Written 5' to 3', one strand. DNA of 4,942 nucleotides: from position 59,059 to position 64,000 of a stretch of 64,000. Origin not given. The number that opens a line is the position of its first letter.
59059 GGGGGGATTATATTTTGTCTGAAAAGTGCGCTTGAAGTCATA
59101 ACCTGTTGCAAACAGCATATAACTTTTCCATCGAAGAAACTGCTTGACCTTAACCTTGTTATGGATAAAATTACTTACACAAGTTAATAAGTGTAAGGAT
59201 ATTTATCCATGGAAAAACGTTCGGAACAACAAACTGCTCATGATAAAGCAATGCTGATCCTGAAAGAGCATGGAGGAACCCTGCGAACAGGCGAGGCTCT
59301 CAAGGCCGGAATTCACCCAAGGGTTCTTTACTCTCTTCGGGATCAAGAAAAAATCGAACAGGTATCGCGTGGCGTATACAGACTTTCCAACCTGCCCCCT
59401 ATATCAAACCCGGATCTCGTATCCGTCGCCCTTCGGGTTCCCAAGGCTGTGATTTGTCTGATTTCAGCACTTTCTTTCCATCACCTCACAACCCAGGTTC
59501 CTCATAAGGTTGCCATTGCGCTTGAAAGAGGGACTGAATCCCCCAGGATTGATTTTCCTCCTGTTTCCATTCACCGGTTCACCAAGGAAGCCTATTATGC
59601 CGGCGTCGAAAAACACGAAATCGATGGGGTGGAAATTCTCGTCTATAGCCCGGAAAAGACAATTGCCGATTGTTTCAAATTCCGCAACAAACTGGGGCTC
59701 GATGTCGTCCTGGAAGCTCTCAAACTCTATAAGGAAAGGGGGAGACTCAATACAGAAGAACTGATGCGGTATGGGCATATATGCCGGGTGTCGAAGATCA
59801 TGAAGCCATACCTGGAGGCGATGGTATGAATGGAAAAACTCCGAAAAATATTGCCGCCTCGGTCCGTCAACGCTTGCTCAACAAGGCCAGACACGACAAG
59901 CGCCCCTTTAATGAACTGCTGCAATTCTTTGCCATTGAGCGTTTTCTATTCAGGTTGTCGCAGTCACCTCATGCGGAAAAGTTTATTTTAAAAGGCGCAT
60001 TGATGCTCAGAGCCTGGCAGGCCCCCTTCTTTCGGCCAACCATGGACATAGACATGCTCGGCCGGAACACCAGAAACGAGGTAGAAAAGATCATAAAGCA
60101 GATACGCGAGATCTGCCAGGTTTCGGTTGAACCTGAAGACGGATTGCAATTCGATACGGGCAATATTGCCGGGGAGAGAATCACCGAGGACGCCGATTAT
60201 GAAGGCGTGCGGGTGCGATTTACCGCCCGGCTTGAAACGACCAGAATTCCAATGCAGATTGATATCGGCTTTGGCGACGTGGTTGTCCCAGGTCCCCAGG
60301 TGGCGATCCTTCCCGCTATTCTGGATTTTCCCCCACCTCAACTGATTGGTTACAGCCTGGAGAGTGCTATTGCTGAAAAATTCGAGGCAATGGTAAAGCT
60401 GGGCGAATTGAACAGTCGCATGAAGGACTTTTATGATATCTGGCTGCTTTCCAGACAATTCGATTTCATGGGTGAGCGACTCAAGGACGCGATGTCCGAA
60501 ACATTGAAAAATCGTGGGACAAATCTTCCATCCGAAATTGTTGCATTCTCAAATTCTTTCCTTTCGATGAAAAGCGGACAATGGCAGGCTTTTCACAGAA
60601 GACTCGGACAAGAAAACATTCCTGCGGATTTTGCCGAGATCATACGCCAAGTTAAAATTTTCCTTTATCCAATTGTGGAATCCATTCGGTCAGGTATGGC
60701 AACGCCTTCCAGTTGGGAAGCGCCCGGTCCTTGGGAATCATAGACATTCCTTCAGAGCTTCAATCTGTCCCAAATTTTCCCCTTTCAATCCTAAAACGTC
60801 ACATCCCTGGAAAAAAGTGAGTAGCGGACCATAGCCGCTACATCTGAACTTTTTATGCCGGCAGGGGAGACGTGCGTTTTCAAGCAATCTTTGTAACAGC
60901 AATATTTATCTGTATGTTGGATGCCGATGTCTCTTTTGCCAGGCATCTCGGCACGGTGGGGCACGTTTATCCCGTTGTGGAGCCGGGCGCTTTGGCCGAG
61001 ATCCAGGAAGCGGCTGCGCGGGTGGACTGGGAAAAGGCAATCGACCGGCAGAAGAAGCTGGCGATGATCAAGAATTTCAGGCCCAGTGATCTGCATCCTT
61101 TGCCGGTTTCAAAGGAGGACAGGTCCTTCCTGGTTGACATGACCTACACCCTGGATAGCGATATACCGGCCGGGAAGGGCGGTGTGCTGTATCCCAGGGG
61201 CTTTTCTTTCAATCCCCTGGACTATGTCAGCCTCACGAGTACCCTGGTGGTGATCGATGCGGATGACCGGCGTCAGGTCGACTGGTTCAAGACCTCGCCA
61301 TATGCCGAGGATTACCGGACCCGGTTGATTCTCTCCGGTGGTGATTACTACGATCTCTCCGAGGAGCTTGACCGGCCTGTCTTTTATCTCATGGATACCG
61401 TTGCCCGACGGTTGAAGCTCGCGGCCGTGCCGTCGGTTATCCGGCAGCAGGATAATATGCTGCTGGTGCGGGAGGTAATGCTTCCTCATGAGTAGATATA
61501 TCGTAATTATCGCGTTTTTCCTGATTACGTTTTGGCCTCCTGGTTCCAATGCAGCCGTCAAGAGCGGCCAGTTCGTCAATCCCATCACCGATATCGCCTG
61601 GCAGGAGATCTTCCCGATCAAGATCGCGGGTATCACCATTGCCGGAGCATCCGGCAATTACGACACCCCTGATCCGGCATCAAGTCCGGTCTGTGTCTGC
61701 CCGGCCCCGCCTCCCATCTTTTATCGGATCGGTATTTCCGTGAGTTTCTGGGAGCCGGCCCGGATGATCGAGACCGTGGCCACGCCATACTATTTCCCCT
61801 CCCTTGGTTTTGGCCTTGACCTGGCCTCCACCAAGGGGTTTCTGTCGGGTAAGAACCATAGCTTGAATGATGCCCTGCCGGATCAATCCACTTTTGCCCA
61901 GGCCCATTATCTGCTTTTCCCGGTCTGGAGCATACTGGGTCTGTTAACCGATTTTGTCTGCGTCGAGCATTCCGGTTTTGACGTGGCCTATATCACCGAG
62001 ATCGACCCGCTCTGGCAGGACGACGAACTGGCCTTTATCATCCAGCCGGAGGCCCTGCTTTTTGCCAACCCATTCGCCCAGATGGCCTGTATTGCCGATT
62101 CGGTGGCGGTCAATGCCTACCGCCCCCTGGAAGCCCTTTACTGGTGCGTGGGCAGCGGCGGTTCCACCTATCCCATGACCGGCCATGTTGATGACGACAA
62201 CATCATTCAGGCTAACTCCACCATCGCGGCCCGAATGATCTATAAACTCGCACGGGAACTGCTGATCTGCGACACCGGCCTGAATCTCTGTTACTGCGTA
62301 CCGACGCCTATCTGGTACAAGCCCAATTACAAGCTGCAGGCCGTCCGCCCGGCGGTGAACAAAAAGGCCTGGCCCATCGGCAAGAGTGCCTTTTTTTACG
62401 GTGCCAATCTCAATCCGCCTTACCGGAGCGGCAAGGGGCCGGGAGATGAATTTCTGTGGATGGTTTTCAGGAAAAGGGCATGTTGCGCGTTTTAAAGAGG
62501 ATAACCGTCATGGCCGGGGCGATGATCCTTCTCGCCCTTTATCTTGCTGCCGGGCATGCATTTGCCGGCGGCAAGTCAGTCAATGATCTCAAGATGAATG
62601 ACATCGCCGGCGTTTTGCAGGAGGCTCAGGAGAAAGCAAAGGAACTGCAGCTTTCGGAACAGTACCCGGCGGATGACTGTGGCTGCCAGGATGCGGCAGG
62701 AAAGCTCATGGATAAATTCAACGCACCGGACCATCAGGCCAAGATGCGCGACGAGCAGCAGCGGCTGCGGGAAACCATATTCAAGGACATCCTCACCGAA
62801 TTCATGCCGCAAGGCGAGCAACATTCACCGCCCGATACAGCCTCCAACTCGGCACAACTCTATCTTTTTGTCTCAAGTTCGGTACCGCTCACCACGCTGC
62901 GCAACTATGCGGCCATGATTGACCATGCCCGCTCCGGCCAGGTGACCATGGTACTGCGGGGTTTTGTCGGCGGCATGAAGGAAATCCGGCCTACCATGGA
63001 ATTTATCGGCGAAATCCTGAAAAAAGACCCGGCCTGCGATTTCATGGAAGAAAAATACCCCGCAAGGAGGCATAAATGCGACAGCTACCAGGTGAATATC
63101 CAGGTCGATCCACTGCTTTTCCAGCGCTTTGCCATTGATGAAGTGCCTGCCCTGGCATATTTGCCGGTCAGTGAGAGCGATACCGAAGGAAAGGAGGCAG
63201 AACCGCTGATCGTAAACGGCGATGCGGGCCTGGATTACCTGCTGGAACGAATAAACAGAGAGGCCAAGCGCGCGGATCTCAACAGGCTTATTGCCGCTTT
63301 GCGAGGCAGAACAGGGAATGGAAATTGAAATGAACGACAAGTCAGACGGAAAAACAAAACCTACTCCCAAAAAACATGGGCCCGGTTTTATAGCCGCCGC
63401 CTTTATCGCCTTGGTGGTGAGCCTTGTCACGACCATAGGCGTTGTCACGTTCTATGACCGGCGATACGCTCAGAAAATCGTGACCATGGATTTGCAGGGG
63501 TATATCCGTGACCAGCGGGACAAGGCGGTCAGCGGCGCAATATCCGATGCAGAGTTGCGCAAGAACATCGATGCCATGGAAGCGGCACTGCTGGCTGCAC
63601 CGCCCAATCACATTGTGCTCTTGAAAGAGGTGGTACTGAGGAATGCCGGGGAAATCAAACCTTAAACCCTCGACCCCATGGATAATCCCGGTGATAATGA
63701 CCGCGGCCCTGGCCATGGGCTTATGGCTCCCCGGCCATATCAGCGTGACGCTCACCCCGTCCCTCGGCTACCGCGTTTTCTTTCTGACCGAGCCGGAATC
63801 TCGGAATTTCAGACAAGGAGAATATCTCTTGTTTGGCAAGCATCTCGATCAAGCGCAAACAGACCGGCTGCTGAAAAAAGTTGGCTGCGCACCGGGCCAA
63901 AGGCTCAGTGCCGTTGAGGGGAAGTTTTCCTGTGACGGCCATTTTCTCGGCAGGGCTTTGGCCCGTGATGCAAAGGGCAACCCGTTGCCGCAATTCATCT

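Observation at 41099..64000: Integrated F-type conjugative element bounded by a displaced 3' half of tRNA-Leu(UAA)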

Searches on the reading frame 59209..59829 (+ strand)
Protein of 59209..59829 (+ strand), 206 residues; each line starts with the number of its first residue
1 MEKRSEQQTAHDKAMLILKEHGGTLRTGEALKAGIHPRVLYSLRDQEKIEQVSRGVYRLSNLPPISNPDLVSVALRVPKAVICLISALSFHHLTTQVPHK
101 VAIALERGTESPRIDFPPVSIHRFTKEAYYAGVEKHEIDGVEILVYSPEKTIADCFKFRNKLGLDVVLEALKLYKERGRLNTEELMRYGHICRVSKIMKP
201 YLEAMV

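Call 9: search_protein_families(library=pfam, proteins=[window:59209-59829:+], max_evalue=0.01)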
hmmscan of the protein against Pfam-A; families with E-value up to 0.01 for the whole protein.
window:59209-59829:+ (206 aa): 1 family
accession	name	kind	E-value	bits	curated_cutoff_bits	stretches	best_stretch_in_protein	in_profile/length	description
PF13338.12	AbiEi_4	-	1.3e-09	38.4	25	1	18-59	7-48/49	Transcriptional regulator, AbiEi antitoxin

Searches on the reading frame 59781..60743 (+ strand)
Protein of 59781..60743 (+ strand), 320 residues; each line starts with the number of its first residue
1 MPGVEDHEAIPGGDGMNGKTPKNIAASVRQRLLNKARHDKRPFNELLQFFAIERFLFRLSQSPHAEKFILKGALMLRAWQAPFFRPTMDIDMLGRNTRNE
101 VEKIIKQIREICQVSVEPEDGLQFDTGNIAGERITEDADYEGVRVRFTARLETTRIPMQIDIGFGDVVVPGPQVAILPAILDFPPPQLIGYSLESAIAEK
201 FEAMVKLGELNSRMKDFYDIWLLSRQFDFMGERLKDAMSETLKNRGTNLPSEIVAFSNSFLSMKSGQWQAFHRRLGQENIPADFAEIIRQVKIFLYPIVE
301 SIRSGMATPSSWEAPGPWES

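Call 9: search_protein_families(library=pfam, proteins=[window:59781-60743:+], max_evalue=0.01)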
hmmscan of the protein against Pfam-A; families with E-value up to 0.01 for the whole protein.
window:59781-60743:+ (320 aa): 1 family
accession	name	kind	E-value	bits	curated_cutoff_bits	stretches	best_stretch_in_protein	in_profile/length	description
PF08843.17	AbiEii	-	3.2e-45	155.4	22.5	1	54-288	1-236/238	Nucleotidyl transferase AbiEii toxin, Type IV TA system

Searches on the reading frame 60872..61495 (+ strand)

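Call 9: search_protein_families(library=pfam, proteins=[window:60872-61495:+], max_evalue=0.01)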
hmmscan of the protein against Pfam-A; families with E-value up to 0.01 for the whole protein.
window:60872-61495:+ (207 aa): 0 families

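Call 54: search_protein_families(library=ncbifam, proteins=[window:60872-61495:+], max_evalue=0.01)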
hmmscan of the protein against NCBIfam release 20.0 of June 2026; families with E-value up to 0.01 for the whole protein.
window:60872-61495:+ (207 aa): 2 families
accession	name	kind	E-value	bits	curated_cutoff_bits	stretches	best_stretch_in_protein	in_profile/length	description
TIGR02743.1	TraW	equivalog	2.2e-32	112.4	174.75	1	9-202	5-202/202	type-F conjugative transfer system protein TraW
NF010298.0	PRK13738.1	subfamily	2e-26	92.8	249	1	11-201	7-202/210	conjugal transfer pilus assembly protein TraW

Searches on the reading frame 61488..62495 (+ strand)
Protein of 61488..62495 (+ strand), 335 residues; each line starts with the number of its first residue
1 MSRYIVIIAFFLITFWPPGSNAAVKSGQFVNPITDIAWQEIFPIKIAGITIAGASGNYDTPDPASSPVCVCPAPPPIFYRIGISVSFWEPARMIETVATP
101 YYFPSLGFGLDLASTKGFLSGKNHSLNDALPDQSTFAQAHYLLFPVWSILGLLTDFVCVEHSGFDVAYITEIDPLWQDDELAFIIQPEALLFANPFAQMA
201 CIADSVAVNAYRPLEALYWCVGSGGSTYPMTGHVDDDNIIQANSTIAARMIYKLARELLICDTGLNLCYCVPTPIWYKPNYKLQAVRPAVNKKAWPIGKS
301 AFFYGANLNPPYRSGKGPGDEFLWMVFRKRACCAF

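Call 9: search_protein_families(library=pfam, proteins=[window:61488-62495:+], max_evalue=0.01)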
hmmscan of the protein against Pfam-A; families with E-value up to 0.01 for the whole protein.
window:61488-62495:+ (335 aa): 1 family
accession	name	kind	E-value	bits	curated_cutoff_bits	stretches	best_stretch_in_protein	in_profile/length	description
PF06834.16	TraU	-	1.2e-103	347.2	26.5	1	27-334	1-305/306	TraU protein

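Call 15: find_encoding_contigs(protein=window:61488-62495:+, flank=10000, max_places=6)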
Protein window:61488-62495:+ (335 aa): no gene with exactly this product is on record in the collection.

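Call 74: find_related_loci(query=window:61488-62495:+, collection=viral_contigs, flank=10000)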
Query window:61488-62495:+ (335 aa) in viral_contigs; peptide patterns used: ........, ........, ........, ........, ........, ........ (x = any residue, [..] = any of these).
No stretch of DNA in the collection matches any of the patterns.

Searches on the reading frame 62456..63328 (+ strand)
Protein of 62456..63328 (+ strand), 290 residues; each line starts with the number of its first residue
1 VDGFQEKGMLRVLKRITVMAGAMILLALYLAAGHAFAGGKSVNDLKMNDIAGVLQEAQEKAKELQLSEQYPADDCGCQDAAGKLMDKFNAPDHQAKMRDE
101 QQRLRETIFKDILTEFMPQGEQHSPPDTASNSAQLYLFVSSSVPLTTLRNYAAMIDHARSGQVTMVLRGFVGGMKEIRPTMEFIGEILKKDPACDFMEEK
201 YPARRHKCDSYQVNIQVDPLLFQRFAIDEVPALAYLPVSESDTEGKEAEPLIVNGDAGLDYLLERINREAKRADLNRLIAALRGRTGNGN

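Call 9: search_protein_families(library=pfam, proteins=[window:62456-63328:+], max_evalue=0.01)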
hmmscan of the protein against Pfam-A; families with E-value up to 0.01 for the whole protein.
window:62456-63328:+ (290 aa): 1 family
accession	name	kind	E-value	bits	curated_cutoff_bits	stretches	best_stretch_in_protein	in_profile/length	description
PF09673.15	TrbC_Ftype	-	3.1e-22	79.1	24.2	1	137-265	1-110/111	Type-F conjugative transfer system pilin assembly protein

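Call 10: find_encoding_contigs(protein=window:62456-63328:+, flank=10000, max_places=6)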
Protein window:62456-63328:+ (290 aa): no gene with exactly this product is on record in the collection.

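Call 58: find_homologous_proteins(query=window:62456-63328:+, max_evalue=1e-20)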
Query window:62456-63328:+ (290 aa): 178 proteins with E <= 1e-20 among 1310 candidates; the best 120 are listed.
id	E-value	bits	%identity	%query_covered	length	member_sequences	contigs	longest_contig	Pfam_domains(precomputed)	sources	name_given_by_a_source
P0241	3.1e-183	625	100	97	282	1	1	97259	PF09673.16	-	-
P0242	4.5e-155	533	88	97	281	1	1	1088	PF09673.16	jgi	-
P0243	1.5e-153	528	83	100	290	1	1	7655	PF09673.16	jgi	jgi:type-F conjugative transfer system pilin assembly protein TrbC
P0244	1.7e-150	518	85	97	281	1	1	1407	PF09673.16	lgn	-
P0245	2.4e-150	518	84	97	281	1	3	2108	PF09673.16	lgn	-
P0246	2.9e-149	514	86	93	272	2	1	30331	PF09673.16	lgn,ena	-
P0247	5.0e-145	500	82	97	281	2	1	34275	PF09673.16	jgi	jgi:type-F conjugative transfer system pilin assembly protein TrbC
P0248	9.3e-144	496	84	94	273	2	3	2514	PF09673.16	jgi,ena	-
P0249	3.5e-142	491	82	97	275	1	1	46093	PF09673.16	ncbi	ncbi:MAG: type-F conjugative transfer system pilin assembly protein TrbC [Thermodesulfobacteriota ba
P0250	1.8e-138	479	80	97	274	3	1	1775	PF09673.16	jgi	-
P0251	2.0e-121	423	69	100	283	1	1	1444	PF09673.16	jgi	-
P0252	6.8e-120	418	67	100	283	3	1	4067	PF09673.16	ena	-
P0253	1.0e-119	417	69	99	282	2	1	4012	PF09673.16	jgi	-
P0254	1.2e-118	414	68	100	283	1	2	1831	PF09673.16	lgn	-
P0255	1.3e-118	413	71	96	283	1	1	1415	PF09673.16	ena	-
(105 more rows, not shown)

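Call 59: find_encoding_contigs(protein=P0241, flank=10000, max_places=2)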
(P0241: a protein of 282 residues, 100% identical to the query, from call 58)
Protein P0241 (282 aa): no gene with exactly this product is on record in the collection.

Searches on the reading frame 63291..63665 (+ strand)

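Call 9: search_protein_families(library=pfam, proteins=[window:63291-63665:+], max_evalue=0.01)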
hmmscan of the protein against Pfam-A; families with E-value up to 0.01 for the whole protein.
window:63291-63665:+ (124 aa): 0 families

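Call 54: search_protein_families(library=ncbifam, proteins=[window:63291-63665:+], max_evalue=0.01)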
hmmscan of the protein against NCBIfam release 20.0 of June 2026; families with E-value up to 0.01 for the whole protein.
window:63291-63665:+ (124 aa): 0 families

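Call 70: search_protein_families(library=pfam, proteins=[window:63291-63665:+], max_evalue=0.5)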
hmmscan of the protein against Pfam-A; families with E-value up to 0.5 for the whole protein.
window:63291-63665:+ (124 aa): 3 families
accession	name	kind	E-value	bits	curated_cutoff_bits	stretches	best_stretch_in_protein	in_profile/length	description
PF09677.15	TrbI_Ftype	-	0.015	16.1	27.4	1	37-119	7-90/106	Type-F conjugative transfer system protein (TrbI_Ftype)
PF03420.18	Peptidase_S77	-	0.025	14.5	27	1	50-101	54-105/198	Prohead core protein serine protease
PF13748.11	ABC_membrane_3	-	0.087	12.7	27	1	35-89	47-102/237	ABC transporter transmembrane region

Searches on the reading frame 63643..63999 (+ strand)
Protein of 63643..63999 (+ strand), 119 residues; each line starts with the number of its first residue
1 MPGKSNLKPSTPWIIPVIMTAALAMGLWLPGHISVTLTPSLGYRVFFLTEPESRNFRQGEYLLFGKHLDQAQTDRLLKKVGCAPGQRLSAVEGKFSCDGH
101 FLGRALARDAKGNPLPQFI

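Call 70: search_protein_families(library=pfam, proteins=[window:63643-63999:+], max_evalue=0.5)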
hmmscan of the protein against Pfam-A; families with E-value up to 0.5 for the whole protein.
window:63643-63999:+ (119 aa): 1 family
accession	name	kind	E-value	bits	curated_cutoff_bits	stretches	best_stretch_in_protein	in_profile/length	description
PF10502.14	Peptidase_S26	-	0.004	17.6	22.9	1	17-114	12-111/168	Signal peptidase, peptidase S26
